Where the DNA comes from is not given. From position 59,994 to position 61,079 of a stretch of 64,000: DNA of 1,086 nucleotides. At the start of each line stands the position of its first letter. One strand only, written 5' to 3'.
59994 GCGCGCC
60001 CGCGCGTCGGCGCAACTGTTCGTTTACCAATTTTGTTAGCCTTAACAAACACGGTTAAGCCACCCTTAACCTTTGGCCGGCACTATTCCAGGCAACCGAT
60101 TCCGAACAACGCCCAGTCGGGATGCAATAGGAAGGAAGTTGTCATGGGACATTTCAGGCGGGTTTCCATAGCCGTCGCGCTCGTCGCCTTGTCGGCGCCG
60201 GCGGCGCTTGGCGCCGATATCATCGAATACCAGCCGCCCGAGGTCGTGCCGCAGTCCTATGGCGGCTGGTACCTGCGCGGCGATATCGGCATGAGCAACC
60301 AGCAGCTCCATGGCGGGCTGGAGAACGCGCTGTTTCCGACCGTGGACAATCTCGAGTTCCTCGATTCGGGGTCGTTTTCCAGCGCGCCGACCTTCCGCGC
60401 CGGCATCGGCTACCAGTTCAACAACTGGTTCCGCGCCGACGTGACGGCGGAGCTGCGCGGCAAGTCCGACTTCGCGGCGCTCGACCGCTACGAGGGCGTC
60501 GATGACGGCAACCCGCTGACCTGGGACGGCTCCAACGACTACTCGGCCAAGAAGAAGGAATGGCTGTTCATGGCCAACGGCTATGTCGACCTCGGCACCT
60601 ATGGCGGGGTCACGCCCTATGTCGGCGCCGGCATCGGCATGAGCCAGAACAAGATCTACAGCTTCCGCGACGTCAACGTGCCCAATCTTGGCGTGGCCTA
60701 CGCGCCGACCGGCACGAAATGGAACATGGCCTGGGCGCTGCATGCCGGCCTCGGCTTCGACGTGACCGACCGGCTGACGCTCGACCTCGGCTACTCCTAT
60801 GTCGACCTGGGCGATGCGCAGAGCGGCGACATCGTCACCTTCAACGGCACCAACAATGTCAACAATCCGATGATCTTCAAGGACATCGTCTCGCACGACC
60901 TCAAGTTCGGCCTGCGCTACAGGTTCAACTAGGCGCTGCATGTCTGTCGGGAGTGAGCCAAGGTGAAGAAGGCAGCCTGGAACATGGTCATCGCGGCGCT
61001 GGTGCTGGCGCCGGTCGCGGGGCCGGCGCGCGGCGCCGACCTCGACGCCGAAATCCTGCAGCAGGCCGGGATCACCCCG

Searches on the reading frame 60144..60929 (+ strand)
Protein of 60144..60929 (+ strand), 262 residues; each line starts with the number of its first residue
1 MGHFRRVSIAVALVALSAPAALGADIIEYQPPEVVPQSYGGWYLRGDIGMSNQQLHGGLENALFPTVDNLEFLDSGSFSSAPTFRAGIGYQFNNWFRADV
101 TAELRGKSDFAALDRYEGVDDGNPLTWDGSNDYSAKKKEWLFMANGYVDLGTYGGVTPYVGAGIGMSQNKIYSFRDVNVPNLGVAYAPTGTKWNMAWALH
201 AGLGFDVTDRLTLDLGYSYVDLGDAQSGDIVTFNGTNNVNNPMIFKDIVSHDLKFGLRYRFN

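Call 56: search_protein_families(library=pfam, proteins=[window:60144-60929:+])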
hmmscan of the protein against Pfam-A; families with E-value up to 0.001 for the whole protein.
window:60144-60929:+ (262 aa): 3 families
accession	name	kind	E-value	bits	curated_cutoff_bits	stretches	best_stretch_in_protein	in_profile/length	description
PF13505.12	OMP_b-brl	-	2.4e-14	54.3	28.7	1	9-261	2-175/175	Outer membrane protein beta-barrel domain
PF02462.21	Opacity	-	4.1e-05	24.1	21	1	119-230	23-113/126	Opacity family porin protein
PF10677.15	DUF2490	-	0.00041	20.6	29.8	0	197-261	37-95/186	Protein of unknown function (DUF2490)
